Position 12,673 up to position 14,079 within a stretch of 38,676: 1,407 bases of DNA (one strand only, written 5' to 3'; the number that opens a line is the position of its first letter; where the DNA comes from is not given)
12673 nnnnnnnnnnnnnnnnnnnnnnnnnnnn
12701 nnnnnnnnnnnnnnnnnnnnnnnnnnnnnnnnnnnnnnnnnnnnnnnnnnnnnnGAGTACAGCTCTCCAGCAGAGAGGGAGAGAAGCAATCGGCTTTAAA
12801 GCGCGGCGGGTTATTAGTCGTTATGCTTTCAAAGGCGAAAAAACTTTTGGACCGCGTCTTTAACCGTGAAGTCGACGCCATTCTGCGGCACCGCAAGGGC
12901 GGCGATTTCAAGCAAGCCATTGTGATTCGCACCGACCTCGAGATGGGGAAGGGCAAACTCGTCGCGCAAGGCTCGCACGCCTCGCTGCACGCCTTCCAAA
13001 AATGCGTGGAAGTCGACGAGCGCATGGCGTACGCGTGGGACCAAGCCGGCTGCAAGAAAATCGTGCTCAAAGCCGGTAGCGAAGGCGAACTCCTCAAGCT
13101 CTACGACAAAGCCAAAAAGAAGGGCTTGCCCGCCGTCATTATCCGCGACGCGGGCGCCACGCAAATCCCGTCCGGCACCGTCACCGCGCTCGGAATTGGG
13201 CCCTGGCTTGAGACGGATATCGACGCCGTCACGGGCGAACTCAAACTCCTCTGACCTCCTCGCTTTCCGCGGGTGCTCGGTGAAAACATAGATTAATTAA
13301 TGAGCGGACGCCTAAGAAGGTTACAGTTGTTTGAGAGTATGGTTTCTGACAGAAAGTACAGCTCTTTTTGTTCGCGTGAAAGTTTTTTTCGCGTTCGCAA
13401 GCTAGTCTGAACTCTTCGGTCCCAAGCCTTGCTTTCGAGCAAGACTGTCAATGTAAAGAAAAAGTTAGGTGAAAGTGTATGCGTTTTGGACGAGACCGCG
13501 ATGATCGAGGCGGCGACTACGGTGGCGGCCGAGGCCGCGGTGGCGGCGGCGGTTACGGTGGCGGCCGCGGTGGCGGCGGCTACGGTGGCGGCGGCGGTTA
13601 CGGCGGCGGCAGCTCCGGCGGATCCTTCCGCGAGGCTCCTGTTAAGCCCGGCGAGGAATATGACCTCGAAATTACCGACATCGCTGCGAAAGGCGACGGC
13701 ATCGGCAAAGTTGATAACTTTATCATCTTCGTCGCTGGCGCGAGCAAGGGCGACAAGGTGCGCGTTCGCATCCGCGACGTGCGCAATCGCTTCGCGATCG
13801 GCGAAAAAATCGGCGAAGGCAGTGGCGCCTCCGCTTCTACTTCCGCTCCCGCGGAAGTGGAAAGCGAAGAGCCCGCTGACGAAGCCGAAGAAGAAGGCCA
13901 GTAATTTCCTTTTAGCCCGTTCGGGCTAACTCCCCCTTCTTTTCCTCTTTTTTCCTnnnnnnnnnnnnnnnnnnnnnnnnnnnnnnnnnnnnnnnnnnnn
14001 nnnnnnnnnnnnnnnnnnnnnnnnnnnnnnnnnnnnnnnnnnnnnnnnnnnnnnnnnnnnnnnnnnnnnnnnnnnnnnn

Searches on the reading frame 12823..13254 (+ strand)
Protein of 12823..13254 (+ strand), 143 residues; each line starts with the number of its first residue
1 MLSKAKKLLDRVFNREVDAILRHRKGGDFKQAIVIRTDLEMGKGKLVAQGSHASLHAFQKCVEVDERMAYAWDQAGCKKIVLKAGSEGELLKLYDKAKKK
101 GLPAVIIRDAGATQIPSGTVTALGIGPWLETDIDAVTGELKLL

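Call 62: search_protein_families(library=pfam, max_evalue=0.01, proteins=[window:12823-13254:+])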
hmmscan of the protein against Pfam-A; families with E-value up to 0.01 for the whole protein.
window:12823-13254:+ (143 aa): 1 family
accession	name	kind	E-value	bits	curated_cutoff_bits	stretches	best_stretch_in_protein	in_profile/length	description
PF01981.21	PTH2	-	1.3e-39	135.4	23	1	29-143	1-115/115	Peptidyl-tRNA hydrolase PTH2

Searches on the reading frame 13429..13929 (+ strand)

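Call 62: search_protein_families(library=pfam, max_evalue=0.01, proteins=[window:13429-13929:+])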
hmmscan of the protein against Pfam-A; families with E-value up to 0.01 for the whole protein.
window:13429-13929:+ (166 aa): 1 family
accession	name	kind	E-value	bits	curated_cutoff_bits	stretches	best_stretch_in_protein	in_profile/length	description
PF24414.1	DUF7547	-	0.0026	18.2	27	1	30-94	87-149/209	Family of unknown function (DUF7547)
